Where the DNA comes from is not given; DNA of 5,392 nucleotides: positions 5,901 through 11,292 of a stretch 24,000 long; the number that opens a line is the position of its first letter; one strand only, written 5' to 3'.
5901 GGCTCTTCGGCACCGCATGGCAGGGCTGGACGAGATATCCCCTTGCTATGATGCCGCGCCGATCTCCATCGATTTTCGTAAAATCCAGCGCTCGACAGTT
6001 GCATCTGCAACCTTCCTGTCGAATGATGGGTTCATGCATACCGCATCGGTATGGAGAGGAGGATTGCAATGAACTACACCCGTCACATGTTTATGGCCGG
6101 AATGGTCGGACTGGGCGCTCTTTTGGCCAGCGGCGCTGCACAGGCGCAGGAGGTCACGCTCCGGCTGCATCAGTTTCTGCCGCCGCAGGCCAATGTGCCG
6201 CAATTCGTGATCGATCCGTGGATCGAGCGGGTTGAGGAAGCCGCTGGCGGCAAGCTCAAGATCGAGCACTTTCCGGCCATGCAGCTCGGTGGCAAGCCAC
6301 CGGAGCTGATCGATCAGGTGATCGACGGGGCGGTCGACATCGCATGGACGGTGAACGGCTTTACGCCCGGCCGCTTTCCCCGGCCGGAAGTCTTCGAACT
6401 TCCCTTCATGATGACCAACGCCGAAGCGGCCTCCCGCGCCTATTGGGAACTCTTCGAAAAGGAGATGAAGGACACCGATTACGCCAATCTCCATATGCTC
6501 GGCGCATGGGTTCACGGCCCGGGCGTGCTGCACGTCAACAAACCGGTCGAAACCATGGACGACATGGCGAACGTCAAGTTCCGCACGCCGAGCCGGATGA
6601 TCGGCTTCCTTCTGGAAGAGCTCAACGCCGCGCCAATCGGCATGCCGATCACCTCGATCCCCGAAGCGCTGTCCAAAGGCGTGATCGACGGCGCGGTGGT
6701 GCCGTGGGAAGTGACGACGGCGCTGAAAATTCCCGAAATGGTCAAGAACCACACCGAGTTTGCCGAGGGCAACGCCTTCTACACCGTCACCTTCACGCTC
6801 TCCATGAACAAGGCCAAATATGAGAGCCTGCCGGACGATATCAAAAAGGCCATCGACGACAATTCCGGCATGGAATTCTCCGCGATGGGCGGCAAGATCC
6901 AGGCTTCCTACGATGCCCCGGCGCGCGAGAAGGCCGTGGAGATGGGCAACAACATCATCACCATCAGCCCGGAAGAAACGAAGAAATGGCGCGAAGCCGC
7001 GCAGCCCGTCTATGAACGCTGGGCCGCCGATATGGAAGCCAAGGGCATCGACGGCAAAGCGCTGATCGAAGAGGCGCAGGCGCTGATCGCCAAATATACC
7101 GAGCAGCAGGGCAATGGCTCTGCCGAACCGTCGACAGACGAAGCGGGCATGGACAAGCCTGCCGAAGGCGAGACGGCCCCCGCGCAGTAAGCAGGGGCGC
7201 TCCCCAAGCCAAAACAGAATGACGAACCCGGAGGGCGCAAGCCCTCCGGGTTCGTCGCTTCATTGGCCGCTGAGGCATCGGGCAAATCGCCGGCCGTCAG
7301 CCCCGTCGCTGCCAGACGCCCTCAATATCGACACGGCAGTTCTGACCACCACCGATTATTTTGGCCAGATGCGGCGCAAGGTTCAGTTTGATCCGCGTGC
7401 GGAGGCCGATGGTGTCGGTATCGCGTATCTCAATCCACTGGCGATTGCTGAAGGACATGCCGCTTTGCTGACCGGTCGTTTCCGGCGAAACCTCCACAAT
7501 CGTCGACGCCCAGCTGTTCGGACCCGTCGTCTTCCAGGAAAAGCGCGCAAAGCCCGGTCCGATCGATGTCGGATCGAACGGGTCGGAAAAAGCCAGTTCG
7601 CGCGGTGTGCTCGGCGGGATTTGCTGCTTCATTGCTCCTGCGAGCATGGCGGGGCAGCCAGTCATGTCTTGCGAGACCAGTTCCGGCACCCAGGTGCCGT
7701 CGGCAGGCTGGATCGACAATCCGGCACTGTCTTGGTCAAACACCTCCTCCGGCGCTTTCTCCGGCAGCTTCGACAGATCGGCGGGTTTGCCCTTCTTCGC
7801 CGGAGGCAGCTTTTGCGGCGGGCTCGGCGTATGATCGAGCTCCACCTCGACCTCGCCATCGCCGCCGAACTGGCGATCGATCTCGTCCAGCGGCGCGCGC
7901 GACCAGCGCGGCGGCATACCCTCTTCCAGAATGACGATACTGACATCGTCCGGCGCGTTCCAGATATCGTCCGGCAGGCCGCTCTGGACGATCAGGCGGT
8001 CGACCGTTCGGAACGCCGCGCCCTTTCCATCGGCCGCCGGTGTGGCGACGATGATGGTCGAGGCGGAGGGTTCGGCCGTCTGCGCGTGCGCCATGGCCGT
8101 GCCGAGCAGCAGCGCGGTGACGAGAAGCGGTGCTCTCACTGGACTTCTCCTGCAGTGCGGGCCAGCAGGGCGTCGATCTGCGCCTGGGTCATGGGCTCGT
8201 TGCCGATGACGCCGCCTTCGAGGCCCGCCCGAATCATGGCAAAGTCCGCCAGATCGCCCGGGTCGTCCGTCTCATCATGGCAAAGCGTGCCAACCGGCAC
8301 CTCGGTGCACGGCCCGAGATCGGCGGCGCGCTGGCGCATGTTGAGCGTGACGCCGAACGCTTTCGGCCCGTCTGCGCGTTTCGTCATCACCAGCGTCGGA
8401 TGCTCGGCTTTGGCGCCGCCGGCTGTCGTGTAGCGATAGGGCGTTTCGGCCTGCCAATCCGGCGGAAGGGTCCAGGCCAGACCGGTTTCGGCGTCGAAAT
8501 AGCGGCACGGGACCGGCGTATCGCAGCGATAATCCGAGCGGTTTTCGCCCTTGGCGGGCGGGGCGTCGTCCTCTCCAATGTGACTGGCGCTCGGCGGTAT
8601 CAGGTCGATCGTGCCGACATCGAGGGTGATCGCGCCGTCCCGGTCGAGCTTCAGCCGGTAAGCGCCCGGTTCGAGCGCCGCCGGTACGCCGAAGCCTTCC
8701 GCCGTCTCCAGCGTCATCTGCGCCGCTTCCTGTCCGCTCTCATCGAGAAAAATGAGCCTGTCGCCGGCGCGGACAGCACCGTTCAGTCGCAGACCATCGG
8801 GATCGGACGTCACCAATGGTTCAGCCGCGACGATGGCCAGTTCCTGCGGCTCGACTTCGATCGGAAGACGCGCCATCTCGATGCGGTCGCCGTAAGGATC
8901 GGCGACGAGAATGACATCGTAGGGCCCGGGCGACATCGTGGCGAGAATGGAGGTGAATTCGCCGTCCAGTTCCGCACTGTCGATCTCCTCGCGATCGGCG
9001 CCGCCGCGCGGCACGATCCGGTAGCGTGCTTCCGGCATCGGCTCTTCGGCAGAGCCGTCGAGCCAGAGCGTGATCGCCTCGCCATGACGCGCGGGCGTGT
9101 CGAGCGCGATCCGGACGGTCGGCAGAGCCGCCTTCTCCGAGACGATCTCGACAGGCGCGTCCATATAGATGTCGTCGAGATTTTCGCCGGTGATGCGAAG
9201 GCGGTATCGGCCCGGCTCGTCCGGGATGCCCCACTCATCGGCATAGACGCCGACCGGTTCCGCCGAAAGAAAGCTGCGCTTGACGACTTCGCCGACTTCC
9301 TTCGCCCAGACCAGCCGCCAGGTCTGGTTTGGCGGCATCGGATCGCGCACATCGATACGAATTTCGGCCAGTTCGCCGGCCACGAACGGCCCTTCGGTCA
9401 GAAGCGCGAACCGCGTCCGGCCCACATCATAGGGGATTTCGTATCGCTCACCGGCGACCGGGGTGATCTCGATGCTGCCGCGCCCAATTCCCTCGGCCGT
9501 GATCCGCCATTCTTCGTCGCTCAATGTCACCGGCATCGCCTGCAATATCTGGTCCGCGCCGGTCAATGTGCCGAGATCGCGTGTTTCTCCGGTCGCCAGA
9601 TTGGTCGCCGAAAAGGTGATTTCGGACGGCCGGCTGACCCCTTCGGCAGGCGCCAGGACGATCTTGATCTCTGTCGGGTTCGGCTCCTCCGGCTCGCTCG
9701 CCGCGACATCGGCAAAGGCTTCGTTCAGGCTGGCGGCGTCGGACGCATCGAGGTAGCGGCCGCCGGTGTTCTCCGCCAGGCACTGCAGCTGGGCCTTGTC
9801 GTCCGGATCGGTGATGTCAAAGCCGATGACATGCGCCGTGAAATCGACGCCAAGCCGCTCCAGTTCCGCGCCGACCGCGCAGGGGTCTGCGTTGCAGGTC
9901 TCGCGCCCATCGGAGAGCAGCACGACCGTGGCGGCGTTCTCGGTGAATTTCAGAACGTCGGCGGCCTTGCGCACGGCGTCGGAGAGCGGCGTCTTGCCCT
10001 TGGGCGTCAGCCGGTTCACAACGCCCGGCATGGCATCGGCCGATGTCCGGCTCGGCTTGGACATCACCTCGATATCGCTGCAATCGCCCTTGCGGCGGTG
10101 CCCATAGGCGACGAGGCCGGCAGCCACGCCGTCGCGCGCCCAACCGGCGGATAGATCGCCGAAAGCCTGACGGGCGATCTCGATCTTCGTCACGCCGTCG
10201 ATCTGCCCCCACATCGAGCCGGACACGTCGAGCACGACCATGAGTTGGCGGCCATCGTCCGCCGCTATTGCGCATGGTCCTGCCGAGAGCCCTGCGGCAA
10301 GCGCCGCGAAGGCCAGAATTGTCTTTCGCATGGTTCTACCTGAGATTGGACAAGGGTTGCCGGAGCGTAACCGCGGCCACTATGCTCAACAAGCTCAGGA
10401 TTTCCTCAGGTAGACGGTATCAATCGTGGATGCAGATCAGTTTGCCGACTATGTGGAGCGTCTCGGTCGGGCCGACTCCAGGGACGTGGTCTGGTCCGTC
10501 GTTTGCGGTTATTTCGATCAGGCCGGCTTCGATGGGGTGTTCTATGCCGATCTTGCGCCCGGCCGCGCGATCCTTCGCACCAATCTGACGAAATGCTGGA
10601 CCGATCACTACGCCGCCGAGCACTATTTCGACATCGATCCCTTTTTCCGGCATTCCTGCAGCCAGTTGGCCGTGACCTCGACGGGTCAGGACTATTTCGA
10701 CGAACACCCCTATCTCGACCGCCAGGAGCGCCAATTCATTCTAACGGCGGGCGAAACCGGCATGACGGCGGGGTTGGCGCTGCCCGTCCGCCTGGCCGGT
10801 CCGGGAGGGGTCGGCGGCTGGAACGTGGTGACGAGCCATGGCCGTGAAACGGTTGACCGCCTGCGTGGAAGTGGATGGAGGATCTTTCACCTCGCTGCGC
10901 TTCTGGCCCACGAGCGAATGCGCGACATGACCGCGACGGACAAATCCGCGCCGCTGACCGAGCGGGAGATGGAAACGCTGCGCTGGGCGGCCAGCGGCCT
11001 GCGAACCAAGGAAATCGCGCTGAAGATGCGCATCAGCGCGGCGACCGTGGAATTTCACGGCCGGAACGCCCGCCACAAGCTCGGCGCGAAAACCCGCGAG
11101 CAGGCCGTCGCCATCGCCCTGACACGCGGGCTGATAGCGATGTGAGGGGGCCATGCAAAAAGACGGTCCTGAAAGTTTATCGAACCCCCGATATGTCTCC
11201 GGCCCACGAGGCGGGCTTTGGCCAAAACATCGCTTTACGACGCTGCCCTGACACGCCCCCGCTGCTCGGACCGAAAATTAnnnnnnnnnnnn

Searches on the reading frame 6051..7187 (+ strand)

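Call 6: search_protein_families(library=pfam, proteins=[window:6051-7187:+], max_evalue=0.01)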
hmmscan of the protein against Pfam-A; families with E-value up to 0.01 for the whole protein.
window:6051-7187:+ (379 aa): 1 family
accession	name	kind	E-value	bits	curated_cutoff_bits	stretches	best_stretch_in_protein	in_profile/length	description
PF03480.18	DctP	-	2.2e-50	172.1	23.4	1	53-325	15-284/286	Bacterial extracellular solute-binding protein, family 7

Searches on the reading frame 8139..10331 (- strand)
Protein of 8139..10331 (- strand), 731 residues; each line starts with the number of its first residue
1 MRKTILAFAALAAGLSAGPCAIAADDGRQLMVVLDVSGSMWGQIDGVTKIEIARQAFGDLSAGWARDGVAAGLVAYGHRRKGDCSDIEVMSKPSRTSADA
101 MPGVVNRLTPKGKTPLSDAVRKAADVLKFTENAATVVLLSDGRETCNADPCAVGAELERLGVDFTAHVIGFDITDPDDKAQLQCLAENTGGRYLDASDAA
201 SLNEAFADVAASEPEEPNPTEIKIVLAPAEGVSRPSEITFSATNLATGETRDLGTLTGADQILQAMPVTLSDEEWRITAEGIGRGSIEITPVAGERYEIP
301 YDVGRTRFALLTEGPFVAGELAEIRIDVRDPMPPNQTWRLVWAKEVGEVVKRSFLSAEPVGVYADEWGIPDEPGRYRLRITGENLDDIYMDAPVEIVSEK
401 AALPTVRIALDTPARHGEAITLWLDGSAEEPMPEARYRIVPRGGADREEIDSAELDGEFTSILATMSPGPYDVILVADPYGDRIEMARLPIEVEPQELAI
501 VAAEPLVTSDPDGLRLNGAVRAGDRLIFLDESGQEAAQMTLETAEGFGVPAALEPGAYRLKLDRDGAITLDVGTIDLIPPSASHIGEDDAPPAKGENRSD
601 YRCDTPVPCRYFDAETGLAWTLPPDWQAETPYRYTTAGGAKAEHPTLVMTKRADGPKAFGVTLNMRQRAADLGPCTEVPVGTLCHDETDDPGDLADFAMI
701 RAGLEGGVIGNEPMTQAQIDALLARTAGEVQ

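Call 6: search_protein_families(library=pfam, proteins=[window:8139-10331:-], max_evalue=0.01)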
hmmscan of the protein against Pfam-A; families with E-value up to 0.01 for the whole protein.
window:8139-10331:- (731 aa): 3 families
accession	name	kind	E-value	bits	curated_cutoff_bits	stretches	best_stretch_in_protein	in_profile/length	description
PF13519.12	VWA_2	-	5.3e-10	40.3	27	1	30-142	1-106/107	von Willebrand factor type A domain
PF00092.34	VWA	-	2.9e-07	31.3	23.8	1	30-206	2-172/174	von Willebrand factor type A domain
PF13768.12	VWA_3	-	0.00064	20.2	27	1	97-193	60-153/155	von Willebrand factor type A domain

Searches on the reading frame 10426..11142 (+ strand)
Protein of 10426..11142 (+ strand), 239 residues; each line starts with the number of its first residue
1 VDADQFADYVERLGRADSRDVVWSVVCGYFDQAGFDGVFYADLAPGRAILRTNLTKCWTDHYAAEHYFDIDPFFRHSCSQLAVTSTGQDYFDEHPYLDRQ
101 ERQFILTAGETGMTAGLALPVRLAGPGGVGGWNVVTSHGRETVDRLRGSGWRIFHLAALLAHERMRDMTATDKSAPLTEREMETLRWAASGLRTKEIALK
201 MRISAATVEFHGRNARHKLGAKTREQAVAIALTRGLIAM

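Call 6: search_protein_families(library=pfam, proteins=[window:10426-11142:+], max_evalue=0.01)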
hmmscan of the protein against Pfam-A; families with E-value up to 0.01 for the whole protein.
window:10426-11142:+ (239 aa): 4 families
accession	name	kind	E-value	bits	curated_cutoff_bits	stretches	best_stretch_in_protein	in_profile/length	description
PF00196.25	GerE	-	4.6e-17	61.8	23.5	1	176-231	2-57/57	Bacterial regulatory proteins, luxR family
PF03472.21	Autoind_bind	-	1.3e-16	60.9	23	1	19-165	2-149/149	Autoinducer binding domain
PF08281.18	Sigma70_r4_2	-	0.0046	17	25.7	1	179-219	13-54/54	Sigma-70, region 4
PF04967.18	HTH_10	-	0.005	17.1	23.1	0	192-219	24-51/53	HTH DNA binding domain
